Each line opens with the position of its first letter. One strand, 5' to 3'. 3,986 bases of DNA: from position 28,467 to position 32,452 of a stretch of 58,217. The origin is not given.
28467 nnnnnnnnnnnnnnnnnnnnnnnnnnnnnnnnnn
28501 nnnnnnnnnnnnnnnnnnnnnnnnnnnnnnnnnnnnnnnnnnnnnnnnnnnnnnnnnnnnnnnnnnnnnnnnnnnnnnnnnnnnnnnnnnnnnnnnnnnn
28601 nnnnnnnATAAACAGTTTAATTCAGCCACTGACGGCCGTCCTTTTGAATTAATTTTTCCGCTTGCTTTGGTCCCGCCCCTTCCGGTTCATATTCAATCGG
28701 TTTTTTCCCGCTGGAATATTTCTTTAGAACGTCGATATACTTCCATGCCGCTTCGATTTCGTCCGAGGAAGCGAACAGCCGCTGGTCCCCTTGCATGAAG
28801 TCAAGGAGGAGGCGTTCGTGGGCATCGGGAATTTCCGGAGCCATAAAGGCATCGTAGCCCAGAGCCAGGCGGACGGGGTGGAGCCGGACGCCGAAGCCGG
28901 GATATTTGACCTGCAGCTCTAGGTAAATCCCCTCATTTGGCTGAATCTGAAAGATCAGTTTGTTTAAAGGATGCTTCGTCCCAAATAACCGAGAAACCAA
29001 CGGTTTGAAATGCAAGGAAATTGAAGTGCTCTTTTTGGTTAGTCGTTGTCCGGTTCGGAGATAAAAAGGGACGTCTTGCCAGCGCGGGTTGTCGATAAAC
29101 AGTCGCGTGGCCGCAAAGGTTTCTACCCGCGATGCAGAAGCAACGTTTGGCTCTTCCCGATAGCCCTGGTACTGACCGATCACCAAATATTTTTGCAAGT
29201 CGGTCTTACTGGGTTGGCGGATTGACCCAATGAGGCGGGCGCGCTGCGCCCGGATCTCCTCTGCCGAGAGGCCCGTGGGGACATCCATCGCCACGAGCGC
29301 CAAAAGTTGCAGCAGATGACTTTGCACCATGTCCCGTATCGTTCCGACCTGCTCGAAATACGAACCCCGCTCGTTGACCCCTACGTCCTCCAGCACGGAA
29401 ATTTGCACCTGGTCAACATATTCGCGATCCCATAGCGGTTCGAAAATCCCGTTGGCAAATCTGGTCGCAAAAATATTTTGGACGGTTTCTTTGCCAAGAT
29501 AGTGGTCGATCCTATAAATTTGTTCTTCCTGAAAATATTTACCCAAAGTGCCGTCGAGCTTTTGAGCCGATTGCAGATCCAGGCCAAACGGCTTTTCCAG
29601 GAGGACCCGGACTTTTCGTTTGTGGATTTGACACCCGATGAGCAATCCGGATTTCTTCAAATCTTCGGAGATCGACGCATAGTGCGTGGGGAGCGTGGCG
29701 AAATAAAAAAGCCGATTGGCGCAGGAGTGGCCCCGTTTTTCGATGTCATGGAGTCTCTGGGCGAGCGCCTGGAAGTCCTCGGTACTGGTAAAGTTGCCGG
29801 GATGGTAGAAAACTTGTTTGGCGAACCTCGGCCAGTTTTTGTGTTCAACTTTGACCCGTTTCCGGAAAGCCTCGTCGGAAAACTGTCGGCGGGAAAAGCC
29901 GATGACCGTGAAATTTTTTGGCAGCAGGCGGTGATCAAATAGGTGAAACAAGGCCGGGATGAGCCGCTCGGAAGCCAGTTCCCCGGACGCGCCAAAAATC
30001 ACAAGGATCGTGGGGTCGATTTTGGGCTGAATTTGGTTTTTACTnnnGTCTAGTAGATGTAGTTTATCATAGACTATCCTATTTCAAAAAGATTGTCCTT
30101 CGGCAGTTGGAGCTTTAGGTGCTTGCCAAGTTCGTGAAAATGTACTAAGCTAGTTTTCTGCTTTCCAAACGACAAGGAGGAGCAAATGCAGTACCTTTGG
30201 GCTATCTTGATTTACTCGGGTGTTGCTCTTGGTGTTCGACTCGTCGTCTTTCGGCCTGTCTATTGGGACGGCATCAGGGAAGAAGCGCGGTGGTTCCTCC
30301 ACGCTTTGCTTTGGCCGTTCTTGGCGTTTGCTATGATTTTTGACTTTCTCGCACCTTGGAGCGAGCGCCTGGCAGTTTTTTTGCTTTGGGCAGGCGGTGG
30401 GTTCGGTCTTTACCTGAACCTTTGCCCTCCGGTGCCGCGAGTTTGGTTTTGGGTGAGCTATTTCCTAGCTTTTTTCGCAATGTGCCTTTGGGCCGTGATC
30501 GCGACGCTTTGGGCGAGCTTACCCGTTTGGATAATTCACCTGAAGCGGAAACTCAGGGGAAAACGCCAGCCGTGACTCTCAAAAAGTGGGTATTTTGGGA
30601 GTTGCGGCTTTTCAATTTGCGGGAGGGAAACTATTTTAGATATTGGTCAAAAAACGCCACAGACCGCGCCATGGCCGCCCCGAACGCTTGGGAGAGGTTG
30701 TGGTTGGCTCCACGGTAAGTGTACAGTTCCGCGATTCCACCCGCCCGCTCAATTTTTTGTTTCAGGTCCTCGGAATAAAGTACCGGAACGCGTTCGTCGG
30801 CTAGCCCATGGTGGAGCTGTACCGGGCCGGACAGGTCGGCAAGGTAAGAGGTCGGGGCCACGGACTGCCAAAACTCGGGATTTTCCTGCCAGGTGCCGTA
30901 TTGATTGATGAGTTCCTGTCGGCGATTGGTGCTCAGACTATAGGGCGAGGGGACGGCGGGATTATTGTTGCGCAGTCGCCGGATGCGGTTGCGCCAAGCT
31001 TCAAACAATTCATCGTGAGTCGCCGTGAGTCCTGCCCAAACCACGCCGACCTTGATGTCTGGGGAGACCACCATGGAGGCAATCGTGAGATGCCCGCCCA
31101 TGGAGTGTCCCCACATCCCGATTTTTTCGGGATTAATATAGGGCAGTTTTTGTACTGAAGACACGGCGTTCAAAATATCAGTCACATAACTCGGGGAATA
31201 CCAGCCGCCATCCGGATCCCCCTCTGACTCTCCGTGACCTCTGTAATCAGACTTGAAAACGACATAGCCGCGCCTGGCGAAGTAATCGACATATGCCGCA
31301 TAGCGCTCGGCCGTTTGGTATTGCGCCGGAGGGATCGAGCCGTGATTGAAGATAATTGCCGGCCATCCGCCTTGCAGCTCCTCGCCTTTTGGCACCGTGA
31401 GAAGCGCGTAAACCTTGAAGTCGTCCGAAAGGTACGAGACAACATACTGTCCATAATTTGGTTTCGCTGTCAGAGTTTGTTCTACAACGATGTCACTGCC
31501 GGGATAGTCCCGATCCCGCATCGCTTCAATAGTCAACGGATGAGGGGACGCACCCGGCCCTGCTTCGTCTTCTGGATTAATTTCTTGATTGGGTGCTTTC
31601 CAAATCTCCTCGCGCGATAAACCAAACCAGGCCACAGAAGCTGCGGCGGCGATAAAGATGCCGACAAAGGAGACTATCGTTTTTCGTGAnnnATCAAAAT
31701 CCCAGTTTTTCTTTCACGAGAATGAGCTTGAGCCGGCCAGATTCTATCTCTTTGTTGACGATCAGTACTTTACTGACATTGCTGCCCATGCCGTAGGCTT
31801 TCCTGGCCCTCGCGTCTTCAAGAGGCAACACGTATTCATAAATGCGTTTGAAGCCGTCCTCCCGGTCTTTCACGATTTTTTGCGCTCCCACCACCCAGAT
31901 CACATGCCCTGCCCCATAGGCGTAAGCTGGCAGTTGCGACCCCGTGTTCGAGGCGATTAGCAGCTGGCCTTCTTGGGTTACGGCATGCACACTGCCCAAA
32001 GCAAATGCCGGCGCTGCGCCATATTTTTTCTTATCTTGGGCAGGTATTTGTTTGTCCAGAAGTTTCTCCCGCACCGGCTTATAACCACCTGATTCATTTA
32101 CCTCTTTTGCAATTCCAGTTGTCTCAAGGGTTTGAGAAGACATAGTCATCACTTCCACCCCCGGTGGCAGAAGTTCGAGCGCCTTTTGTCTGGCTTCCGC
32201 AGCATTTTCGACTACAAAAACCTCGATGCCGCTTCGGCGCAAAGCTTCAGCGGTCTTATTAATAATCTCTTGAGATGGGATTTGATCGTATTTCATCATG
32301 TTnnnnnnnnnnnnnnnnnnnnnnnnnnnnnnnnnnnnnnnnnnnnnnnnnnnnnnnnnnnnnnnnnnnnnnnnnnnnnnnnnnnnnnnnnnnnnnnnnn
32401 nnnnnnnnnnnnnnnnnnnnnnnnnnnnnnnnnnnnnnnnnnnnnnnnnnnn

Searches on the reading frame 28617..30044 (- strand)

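Call 65: search_protein_families(library=pfam, proteins=[window:28617-30044:-], max_evalue=0.00001)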
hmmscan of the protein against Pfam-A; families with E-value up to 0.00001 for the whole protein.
window:28617-30044:- (475 aa): 2 families
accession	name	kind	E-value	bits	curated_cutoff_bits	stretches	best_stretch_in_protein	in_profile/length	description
PF02781.21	G6PD_C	-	1e-99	333.8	27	1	193-473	2-295/296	Glucose-6-phosphate dehydrogenase, C-terminal domain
PF00479.28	G6PD_N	-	9.2e-56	189.8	22.1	1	15-190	1-183/183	Glucose-6-phosphate dehydrogenase, NAD binding domain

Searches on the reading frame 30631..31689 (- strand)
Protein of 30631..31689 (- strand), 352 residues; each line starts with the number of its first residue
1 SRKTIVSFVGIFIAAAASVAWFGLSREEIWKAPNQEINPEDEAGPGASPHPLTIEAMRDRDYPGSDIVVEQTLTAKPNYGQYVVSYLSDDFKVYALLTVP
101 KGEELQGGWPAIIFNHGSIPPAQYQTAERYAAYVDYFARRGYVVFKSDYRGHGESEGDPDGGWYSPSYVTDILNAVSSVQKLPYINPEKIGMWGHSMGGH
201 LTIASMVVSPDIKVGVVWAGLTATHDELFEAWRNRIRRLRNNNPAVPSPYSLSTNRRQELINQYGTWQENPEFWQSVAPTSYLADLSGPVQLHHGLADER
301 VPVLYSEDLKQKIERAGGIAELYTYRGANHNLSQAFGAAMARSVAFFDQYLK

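Call 65: search_protein_families(library=pfam, proteins=[window:30631-31689:-], max_evalue=0.00001)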
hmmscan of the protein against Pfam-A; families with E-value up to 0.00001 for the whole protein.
window:30631-31689:- (352 aa): 8 families
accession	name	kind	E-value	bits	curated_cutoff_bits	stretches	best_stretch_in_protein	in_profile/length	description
PF00326.27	Peptidase_S9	-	1e-17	64.8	22.6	2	134-211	7-87/213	Prolyl oligopeptidase family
PF12146.15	Hydrolase_4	-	3.9e-15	56.3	27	1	125-236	15-126/239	Serine aminopeptidase, S33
PF20434.5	BD-FAE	-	6.1e-13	49.2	26.8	0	257-312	161-214/215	BD-FAE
PF02129.25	Peptidase_S15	-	6.2e-12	46.2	23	1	93-227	5-135/262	X-Pro dipeptidyl-peptidase (S15 family)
PF01738.24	DLH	-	6e-10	39.5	21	0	134-224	34-133/217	Dienelactone hydrolase family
PF12697.13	Abhydrolase_6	-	1.5e-09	39.3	26.3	1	131-332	17-206/217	Alpha/beta hydrolase family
PF00561.26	Abhydrolase_1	-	8.1e-09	35.9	25.8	1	111-201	2-82/245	alpha/beta hydrolase fold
PF05448.18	AXE1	-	3.9e-06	26.3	21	0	168-214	156-202/321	Acetyl xylan esterase (AXE1)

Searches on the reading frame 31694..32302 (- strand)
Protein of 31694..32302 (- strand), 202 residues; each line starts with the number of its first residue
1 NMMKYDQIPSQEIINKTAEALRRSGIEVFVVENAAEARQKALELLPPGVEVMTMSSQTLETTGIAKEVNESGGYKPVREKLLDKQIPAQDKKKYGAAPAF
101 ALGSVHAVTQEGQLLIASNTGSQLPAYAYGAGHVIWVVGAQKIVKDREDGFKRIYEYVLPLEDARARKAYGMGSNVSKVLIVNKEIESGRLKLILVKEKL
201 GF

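Call 65: search_protein_families(library=pfam, proteins=[window:31694-32302:-], max_evalue=0.00001)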
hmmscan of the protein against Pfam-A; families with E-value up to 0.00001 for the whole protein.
window:31694-32302:- (202 aa): 1 family
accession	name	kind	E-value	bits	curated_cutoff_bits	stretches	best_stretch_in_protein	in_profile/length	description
PF02589.21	LUD_dom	-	1.6e-18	67.5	22.6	1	14-165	1-150/189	LUD domain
